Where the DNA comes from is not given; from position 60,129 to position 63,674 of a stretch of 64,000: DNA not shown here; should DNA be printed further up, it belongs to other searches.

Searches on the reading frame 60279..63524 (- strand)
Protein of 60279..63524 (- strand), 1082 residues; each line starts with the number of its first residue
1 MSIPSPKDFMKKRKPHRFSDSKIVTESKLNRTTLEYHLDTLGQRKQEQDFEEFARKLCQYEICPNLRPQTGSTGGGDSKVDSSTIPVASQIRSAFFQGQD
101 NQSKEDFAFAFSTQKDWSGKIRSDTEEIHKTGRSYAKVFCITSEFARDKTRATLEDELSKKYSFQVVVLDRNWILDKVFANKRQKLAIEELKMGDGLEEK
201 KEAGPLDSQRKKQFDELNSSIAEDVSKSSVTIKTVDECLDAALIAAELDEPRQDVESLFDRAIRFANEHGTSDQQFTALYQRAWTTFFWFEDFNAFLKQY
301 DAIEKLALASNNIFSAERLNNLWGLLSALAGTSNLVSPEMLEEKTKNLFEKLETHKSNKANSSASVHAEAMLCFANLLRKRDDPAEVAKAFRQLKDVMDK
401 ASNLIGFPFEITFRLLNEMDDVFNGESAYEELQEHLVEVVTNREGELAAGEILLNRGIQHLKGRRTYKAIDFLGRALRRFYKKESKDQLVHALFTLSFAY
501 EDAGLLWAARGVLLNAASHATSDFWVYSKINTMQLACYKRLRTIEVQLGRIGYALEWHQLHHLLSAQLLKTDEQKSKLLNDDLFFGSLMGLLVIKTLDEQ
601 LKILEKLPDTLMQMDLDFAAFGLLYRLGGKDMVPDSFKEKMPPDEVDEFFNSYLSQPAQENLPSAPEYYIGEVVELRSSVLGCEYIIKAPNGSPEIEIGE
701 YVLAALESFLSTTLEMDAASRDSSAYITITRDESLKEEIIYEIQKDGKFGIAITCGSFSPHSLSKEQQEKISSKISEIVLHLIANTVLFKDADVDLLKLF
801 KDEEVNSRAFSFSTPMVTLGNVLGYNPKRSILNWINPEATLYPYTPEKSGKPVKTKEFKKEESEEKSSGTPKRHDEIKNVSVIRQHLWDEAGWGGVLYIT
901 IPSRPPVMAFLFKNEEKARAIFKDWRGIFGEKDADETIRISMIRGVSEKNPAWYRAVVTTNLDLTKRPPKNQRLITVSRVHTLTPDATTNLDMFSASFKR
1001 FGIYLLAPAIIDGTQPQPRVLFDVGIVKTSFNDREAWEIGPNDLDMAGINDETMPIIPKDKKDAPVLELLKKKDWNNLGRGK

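Call 5: search_protein_families(library=pfam, proteins=[window:60279-63524:-], max_evalue=1)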
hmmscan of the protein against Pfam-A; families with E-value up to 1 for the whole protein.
window:60279-63524:- (1082 aa): 0 families

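Call 6: search_protein_families(library=padloc, proteins=[window:60279-63524:-], max_evalue=1)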
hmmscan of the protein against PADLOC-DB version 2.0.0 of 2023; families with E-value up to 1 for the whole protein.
window:60279-63524:- (1082 aa): 0 families

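Call 25: find_homologous_proteins(query=window:60279-63524:-, max_evalue=0.001)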
Query window:60279-63524:- (1082 aa): 305 proteins with E <= 0.001 among 8000 candidates; the best 120 are listed.
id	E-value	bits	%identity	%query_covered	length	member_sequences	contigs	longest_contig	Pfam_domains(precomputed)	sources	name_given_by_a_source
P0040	0.0e+0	2449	100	100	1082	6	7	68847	-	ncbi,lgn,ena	-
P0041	0.0e+0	2234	91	99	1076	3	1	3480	-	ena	-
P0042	0.0e+0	2137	88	98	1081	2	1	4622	-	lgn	-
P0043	0.0e+0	2052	84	99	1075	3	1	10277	-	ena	-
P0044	0.0e+0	1956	79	99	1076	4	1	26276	-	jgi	jgi:hypothetical protein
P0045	0.0e+0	1687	69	99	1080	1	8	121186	-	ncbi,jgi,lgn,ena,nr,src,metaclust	ncbi:MAG: hypothetical protein A2475_03940 [Ignavibacteria bacterium RIFOXYC2_FULL_35_21]|nr:MAG: hy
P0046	0.0e+0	1683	68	98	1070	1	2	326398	-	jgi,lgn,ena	-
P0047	0.0e+0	1674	68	99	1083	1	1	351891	-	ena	-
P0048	0.0e+0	1606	65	99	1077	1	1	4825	-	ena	-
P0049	0.0e+0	1601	65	99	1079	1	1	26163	-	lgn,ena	-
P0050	0.0e+0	1599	64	99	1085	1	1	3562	-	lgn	-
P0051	0.0e+0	1506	62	99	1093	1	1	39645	-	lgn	-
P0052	0.0e+0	1371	57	99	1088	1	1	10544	-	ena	-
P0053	0.0e+0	1350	55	99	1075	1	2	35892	-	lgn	-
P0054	0.0e+0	1332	55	100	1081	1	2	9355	-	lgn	-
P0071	0.0e+0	1100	47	99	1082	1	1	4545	-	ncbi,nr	ncbi:MAG: hypothetical protein Q8N08_07335 [Methanobacteriaceae archaeon]|nr:hypothetical protein [M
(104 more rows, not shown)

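Call 26: find_encoding_contigs(protein=P0040, flank=10000, max_places=6)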
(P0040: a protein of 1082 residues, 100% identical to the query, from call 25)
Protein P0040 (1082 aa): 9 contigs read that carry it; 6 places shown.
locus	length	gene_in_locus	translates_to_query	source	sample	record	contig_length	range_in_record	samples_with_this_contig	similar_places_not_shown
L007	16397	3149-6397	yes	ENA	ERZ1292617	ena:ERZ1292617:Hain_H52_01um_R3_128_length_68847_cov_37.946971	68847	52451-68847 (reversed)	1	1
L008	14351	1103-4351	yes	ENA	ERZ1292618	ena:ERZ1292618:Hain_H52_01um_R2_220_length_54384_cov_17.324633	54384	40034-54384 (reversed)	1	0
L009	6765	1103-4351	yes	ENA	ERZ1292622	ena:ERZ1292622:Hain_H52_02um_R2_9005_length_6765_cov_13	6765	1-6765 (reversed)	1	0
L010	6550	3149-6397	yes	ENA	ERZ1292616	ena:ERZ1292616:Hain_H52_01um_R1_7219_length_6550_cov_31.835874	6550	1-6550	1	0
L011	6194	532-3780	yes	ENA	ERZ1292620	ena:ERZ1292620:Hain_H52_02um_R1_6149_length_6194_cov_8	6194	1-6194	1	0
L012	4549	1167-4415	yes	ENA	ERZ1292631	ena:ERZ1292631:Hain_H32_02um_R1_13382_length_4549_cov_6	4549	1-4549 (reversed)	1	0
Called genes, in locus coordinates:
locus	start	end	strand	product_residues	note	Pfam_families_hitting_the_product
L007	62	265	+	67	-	PF13560:HTH_31, PF12844:HTH_19, PF01381:HTH_3, PF13443:HTH_26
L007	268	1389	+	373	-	PF13651:EcoRI_methylase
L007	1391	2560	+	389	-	PF03235:GmrSD_N, PF01844:HNH (weak)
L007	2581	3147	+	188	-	-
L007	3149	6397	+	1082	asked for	-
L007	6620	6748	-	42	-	-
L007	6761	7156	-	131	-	-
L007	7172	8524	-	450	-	PF08239:SH3_3, PF05345:He_PIG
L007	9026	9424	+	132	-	PF07883:Cupin_2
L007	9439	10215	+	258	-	PF00535:Glycos_transf_2, PF10111:Glyco_tranf_2_2, PF13641:Glyco_tranf_2_3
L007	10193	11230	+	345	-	PF16268:DUF4921, PF02744:GalP_UDP_tr_C, PF01230:HIT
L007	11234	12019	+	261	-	PF00121:TIM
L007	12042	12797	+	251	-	PF04402:SIMPL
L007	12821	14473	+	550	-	PF01565:FAD_binding_4, PF02913:FAD-oxidase_C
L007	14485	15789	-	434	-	PF07992:Pyr_redox_2, PF00070:Pyr_redox (weak)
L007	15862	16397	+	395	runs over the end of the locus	PF00162:PGK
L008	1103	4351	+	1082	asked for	-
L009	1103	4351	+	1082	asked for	-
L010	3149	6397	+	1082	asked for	-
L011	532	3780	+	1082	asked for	-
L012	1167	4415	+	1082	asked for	-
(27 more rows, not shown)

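Call 37: search_protein_families(library=pfam, proteins=[L007:2581-3144:+, L007:268-1386:+, L007:1391-2557:+], max_evalue=0.01)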
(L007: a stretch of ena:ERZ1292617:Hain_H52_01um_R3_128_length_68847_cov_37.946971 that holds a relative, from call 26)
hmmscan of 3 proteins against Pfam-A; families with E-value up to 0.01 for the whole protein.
L007:2581-3144:+ (188 aa): 1 family
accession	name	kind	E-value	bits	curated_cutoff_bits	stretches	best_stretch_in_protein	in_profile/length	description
PF20185.3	DUF6548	-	0.0027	18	27.3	0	99-128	41-70/164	Family of unknown function (DUF6548)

L007:268-1386:+ (373 aa): 1 family
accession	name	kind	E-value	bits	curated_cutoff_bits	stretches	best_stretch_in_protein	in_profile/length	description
PF13651.11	EcoRI_methylase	-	1.8e-118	396.2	26.4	1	5-371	1-345/345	Adenine-specific methyltransferase EcoRI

L007:1391-2557:+ (389 aa): 2 families
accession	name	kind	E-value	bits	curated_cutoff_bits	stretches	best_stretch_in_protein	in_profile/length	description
PF03235.19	GmrSD_N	-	2e-20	74.2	33.2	1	36-165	12-198/199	GmrSD restriction endonuclease, N-terminal domain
PF01844.29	HNH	-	8.3e-06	26.3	21.4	1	354-389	12-47/47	HNH endonuclease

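Call 38: search_protein_families(library=ncbifam, proteins=[L007:2581-3144:+, L007:268-1386:+, L007:1391-2557:+, window:60279-63524:-, L007:62-262:+], max_evalue=0.01)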
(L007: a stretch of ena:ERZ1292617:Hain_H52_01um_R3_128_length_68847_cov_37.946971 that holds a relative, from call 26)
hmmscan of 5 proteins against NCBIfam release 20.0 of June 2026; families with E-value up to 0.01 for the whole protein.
L007:2581-3144:+ (188 aa): 0 families

L007:268-1386:+ (373 aa): 0 families

L007:1391-2557:+ (389 aa): 0 families

window:60279-63524:- (1082 aa): 0 families

L007:62-262:+ (67 aa): 24 families
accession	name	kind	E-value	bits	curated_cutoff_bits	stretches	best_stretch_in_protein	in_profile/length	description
TIGR03070.1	couple_hipB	subfamily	1.4e-12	47.3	71.65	1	6-60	2-56/58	type II toxin-antitoxin system Y4mF family antitoxin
NF041951.1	phage_RstR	subfamily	1e-11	45.1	80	1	6-66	2-62/108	RstR family transcriptional repressor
NF007408.0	PRK09943.1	equivalog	6.1e-09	35.7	211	1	3-65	4-66/185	HTH-type transcriptional regulator PuuR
NF006015.0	PRK08154.1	subfamily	6.7e-08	32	204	1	5-66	29-90/314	anaerobic benzoate catabolism transcriptional regulator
NF007271.0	PRK09726.1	equivalog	7.6e-08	32.2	79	1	5-61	11-67/88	type II toxin-antitoxin system antitoxin HipB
TIGR00270.2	TIGR00270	equivalog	1.5e-06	28.1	110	1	9-61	78-130/159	multiprotein bridging factor aMBF1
NF010465.0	PRK13890.1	equivalog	1.6e-06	28.2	96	1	10-66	9-65/121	conjugal transfer protein TrbA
NF052239.1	antitox_spr1629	equivalog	5.6e-06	25.7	335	1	7-62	3-58/377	spr1629 family repressor/antitoxin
TIGR03830.1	CxxCG_CxxCG_HTH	subfamily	6.7e-06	25.9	61.8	1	7-51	66-110/127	type II TA system antitoxin MqsA family protein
NF046032.1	TransRegSlrRBacil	equivalog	3.4e-05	24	250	1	8-66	3-62/149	HTH-type transcriptional regulator SlrR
NF058600.1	TransRegSco1979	equivalog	4.2e-05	22.7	350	1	7-63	9-65/280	Sco1979 family transcriptional regulator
NF047948.1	male_kill_WMK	equivalog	5.7e-05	22.7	300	1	4-66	160-222/300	WO male-killing family protein Wmk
NF007257.0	PRK09706.1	subfamily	0.00018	21.3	101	1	5-62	4-61/135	transcriptional repressor DicA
NF003162.0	PRK04140.1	equivalog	0.00021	20.4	263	1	8-60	128-180/317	transcriptional regulator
NF041575.1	antitoxPezA_Strep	equivalog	0.00037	20.5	290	1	7-61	2-56/158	type II toxin-antitoxin system antitoxin PezA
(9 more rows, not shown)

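Call 44: find_encoding_contigs(protein=P0044, flank=6000, max_places=1)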
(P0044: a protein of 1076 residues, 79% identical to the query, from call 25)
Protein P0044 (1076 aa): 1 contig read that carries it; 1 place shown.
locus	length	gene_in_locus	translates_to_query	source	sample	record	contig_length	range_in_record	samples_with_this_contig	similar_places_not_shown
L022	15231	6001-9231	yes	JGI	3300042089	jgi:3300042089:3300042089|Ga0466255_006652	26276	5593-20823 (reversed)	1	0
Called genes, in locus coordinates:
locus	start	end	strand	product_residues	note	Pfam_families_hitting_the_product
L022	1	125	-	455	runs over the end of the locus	-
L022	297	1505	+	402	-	PF07690:MFS_1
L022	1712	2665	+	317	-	PF01555:N6_N4_Mtase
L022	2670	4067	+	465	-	-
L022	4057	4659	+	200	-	-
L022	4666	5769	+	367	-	PF02086:MethyltransfD12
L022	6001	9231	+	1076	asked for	-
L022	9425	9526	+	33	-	-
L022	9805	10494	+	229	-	PF05552:MS_channel_1st_1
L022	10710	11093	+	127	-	-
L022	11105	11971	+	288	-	PF07963:N_methyl (faint), PF13385:Laminin_G_3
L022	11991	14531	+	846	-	PF05673:DUF815 (faint), PF13401:AAA_22 (faint), PF17871:AAA_lid_9, PF00004:AAA (weak), PF07724:AAA_2, PF07728:AAA_5, PF10431:ClpB_D2-small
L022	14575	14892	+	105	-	-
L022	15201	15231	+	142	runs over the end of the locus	PF02381:MraZ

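Call 45: find_encoding_contigs(protein=P0043, flank=6000, max_places=1)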
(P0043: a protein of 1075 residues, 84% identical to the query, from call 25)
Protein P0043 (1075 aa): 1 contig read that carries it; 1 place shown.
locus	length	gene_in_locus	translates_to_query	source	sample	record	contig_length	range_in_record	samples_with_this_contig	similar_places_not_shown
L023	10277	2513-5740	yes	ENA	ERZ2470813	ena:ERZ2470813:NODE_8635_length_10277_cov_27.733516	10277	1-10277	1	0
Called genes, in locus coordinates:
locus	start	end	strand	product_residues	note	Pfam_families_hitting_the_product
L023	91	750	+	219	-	PF20582:UPF0758_N, PF04002:RadC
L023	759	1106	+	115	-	-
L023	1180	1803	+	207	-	PF13391:HNH_2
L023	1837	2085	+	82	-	-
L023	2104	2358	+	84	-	-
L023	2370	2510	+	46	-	-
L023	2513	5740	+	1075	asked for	-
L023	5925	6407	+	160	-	-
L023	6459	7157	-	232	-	-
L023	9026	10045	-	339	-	PF00154:RecA_N, PF08423:Rad51, PF06745:ATPase (faint), PF01637:ATPase_2 (weak), PF27531:MT3502_N (weak), PF21096:RecA_C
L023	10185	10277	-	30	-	?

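Call 46: find_encoding_contigs(protein=P0045, flank=6000, max_places=1)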
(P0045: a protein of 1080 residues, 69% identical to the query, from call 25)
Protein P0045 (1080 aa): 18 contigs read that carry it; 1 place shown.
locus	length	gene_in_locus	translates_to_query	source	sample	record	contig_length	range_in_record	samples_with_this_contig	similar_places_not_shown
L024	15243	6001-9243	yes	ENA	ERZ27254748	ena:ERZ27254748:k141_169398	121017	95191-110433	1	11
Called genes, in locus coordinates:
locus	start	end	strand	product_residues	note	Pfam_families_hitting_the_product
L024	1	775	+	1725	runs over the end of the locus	PF18962:Por_Secre_tail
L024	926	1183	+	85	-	-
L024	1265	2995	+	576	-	PF07719:TPR_2 (faint), PF13424:TPR_12 (faint), PF14559:TPR_19 (faint), PF00515:TPR_1 (faint), PF13181:TPR_8 (faint), PF13428:TPR_14 (faint), PF13431:TPR_17 (faint)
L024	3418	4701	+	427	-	-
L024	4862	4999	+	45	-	-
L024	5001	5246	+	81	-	PF18903:DUF5659 (weak)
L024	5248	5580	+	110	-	PF13730:HTH_36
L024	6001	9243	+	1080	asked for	-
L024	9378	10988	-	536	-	PF00239:Resolvase, PF07508:Recombinase, PF13408:Zn_ribbon_recom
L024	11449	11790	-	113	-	-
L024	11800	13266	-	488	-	-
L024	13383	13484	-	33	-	-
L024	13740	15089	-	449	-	PF13576:Pentapeptide_3, PF13599:Pentapeptide_4, PF00805:Pentapeptide (weak)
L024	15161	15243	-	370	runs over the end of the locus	-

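Call 51: list_cluster_members(proteins=[P0040, L007:2581-3144:+, P0001])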
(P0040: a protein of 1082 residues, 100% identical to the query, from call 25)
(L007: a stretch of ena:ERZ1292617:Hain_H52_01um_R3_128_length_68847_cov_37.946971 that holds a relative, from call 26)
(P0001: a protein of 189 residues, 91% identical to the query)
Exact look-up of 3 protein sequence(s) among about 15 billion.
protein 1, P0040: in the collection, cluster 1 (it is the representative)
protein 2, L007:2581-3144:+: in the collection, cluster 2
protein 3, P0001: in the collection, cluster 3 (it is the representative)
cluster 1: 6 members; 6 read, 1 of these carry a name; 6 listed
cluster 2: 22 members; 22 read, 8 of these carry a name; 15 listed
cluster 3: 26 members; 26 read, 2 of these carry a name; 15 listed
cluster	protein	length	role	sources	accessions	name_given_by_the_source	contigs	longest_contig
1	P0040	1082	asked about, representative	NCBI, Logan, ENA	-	-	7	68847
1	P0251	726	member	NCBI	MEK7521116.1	MAG: hypothetical protein AAB560_03505, partial [Patescibacteria group bacterium]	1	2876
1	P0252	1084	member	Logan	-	-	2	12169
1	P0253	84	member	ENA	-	-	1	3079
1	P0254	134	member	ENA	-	-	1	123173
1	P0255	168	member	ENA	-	-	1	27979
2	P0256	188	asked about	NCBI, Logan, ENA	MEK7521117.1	MAG: hypothetical protein AAB560_03510 [Patescibacteria group bacterium]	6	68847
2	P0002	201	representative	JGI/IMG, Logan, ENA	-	-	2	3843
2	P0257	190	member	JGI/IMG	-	hypothetical protein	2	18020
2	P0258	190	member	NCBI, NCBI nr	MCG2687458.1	hypothetical protein L6260_01490 [Candidatus Parcubacteria bacterium] | hypothetical protein [Candidatus Parcubacteria bacterium]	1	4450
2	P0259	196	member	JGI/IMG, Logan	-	hypothetical protein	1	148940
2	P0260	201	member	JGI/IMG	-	hypothetical protein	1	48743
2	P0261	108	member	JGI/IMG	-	hypothetical protein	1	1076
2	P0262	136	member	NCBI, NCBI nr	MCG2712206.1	MAG: hypothetical protein L6416_07795, partial [Candidatus Omnitrophica bacterium] | hypothetical protein [Candidatus Omnitrophota bacterium]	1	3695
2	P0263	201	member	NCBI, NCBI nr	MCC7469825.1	MAG: hypothetical protein IT284_01665 [Bacteroidetes bacterium] | hypothetical protein [Bacteroidota bacterium]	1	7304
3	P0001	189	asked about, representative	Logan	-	-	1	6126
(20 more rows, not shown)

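Call 68: search_dna_similar(query=L007:2581-3144:+, collection=phages, mode=protein, max_evalue=0.001, max_rows=10)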
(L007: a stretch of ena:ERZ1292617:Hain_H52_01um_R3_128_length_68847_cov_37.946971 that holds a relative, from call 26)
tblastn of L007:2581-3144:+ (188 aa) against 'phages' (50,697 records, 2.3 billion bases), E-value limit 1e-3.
No match.

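Call 69: search_dna_similar(query=L007:2581-3144:+, collection=plasmids, mode=protein, max_evalue=0.001, max_rows=10)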
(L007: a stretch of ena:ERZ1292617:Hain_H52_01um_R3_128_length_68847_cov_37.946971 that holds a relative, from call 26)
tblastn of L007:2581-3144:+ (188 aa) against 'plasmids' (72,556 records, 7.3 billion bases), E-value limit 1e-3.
No match.

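Call 70: search_protein_families(library=phrogs, proteins=[L007:2581-3144:+, window:60279-63524:-, L007:1391-2557:+], max_evalue=0.01)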
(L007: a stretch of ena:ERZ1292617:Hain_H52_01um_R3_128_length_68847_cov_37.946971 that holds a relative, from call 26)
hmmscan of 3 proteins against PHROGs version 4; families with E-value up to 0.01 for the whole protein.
L007:2581-3144:+ (188 aa): 0 families

window:60279-63524:- (1082 aa): 0 families

L007:1391-2557:+ (389 aa): 4 families
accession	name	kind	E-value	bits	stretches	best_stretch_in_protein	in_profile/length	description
phrog_2598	-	unknown function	9e-24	85.2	1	27-249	45-275/352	-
phrog_1583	-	unknown function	1.3e-19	71.2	1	33-166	33-174/417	-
phrog_5956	-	DNA, RNA and nucleotide metabolism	0.00056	20.6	1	322-388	48-109/138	HNH endonuclease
phrog_338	-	DNA, RNA and nucleotide metabolism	0.0032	17.9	1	355-389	228-262/340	HNH endonuclease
